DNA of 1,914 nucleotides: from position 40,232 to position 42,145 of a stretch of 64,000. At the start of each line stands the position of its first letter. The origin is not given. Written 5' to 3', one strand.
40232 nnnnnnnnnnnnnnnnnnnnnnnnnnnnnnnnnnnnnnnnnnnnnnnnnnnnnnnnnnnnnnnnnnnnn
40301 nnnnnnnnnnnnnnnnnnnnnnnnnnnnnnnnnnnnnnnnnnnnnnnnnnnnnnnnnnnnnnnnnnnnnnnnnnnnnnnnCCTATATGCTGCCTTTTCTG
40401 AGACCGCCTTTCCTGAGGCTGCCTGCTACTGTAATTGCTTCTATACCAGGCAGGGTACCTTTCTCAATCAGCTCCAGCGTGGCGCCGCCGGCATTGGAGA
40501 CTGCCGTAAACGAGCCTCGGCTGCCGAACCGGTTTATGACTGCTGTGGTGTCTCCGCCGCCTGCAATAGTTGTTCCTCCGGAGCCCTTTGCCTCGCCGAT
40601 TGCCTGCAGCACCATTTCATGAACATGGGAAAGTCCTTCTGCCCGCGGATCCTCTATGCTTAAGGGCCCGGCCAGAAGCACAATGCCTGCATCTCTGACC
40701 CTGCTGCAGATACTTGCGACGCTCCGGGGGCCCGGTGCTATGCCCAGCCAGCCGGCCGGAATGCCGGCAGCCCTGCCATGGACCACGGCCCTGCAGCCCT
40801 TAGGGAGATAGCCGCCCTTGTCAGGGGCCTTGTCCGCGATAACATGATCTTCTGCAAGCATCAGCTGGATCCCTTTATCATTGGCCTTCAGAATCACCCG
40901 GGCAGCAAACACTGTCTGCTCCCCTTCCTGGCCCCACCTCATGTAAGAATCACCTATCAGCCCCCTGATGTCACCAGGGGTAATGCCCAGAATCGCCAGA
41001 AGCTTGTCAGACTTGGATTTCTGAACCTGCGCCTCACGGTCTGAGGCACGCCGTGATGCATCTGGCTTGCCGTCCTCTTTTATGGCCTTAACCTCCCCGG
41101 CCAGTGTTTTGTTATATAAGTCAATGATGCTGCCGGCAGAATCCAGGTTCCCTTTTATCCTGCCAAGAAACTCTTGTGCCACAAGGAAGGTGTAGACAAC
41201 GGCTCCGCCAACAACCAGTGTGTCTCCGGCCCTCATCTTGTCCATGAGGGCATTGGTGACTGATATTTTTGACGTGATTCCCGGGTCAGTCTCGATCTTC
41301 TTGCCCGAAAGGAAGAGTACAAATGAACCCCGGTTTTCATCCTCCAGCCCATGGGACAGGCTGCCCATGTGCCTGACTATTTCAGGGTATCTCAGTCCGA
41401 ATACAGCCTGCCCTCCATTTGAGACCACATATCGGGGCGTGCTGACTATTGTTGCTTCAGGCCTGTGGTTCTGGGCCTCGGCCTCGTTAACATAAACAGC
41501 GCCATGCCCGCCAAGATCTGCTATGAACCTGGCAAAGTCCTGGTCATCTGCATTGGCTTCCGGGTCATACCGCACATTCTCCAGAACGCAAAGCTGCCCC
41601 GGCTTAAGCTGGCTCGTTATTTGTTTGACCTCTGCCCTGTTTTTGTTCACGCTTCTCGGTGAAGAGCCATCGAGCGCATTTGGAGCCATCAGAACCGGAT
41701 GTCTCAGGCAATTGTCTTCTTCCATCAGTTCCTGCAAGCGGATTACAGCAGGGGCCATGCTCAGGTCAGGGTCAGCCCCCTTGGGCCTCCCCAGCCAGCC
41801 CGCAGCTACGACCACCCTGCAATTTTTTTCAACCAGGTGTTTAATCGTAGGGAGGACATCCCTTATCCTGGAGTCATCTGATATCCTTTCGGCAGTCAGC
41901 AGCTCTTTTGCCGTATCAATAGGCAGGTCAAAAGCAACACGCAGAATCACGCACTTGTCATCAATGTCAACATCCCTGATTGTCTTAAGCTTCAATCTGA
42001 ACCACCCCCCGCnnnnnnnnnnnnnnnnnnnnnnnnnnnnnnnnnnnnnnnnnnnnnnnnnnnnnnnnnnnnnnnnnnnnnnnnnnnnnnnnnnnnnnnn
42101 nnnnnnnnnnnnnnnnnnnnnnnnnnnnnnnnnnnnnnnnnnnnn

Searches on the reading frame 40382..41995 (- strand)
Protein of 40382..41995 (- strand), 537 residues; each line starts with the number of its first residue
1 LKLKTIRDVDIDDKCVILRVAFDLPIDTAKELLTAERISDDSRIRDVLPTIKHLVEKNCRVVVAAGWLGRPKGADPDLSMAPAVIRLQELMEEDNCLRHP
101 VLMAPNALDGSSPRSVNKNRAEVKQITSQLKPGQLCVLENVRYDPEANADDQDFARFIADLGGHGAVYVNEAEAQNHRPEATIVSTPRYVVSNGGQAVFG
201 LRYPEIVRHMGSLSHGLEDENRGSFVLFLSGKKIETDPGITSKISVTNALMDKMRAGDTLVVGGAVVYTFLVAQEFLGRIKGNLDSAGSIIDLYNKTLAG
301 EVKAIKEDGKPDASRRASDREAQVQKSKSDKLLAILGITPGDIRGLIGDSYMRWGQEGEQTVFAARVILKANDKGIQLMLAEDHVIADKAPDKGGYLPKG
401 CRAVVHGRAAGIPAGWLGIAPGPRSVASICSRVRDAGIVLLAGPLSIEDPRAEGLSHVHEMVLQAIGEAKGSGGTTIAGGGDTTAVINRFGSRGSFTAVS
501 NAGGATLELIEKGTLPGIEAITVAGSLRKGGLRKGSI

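Call 72: search_protein_families(library=pfam, proteins=[window:40382-41995:-], max_evalue=0.00001)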
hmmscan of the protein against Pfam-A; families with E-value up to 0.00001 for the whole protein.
window:40382-41995:- (537 aa): 1 family
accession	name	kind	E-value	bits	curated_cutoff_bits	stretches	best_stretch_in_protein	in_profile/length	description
PF00162.24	PGK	-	1.4e-56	192.6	27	2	6-276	1-226/379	Phosphoglycerate kinase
